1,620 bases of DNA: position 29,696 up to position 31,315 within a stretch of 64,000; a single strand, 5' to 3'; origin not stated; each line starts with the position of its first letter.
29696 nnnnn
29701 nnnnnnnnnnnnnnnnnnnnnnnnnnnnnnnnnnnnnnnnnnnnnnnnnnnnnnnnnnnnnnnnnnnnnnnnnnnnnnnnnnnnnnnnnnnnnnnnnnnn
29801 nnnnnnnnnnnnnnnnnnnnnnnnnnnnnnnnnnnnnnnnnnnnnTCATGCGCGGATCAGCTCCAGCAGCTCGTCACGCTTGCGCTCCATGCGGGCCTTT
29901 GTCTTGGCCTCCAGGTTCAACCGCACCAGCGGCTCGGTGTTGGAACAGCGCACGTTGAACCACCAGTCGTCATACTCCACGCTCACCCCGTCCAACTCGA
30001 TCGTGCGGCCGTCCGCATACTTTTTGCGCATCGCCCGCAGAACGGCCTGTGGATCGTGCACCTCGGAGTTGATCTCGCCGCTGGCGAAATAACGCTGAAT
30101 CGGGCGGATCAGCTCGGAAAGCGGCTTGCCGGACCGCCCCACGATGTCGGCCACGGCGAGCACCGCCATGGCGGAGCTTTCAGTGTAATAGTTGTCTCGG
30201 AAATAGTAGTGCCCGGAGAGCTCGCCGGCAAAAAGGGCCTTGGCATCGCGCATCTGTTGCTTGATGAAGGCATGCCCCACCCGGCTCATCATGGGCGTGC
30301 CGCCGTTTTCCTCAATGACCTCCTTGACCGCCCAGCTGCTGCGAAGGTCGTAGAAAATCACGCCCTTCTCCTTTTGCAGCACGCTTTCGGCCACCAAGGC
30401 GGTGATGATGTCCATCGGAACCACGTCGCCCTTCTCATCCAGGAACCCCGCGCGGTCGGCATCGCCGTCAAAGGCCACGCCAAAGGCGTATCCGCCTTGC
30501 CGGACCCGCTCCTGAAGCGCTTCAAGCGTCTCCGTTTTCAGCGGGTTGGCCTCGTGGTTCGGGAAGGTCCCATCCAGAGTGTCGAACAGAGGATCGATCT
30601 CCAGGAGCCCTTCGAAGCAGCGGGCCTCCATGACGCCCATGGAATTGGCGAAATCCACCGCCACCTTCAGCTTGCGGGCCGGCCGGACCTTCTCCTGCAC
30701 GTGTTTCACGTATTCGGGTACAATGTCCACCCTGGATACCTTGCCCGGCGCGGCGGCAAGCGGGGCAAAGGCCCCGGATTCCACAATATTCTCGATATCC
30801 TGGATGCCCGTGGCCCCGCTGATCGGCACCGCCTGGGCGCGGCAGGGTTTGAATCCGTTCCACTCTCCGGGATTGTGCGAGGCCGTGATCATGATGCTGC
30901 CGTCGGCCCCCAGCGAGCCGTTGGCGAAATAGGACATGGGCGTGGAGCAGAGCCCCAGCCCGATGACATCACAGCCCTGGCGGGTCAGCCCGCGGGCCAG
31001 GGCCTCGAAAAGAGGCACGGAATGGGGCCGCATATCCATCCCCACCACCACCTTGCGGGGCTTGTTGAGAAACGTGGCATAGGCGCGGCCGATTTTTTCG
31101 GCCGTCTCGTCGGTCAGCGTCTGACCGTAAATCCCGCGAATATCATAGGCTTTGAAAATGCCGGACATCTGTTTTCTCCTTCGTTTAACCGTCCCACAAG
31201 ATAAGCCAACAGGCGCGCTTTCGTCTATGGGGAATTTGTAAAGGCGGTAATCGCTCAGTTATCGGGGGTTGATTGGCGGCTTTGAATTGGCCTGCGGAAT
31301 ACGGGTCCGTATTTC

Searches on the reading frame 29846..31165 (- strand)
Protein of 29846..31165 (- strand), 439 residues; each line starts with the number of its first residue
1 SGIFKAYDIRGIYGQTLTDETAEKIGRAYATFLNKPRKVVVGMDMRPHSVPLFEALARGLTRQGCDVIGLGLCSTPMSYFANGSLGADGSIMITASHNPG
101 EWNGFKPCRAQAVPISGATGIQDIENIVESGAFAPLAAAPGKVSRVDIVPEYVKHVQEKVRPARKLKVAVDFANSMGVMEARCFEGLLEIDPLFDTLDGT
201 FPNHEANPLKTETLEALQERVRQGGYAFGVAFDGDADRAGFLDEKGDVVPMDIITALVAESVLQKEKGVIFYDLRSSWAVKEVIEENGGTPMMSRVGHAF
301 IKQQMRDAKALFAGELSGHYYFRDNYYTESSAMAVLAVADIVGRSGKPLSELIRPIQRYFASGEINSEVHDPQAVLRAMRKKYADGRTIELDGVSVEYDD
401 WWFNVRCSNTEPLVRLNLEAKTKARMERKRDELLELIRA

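Call 76: search_protein_families(library=pfam, proteins=[window:29846-31165:-], max_evalue=0.00001)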
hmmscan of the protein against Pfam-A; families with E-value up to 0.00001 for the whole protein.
window:29846-31165:- (439 aa): 4 families
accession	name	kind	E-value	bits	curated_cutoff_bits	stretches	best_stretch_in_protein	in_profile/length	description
PF02878.22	PGM_PMM_I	-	1.9e-37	128.5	22.5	1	3-133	3-136/138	Phosphoglucomutase/phosphomannomutase, alpha/beta/alpha domain I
PF02880.22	PGM_PMM_III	-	1.2e-24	87.1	20.7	1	252-359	3-115/115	Phosphoglucomutase/phosphomannomutase, alpha/beta/alpha domain III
PF02879.22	PGM_PMM_II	-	7.9e-17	62.1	29.3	1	151-246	2-103/103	Phosphoglucomutase/phosphomannomutase, alpha/beta/alpha domain II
PF00408.26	PGM_PMM_IV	-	3.6e-11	43.4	23.1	1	364-435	1-67/68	Phosphoglucomutase/phosphomannomutase, C-terminal domain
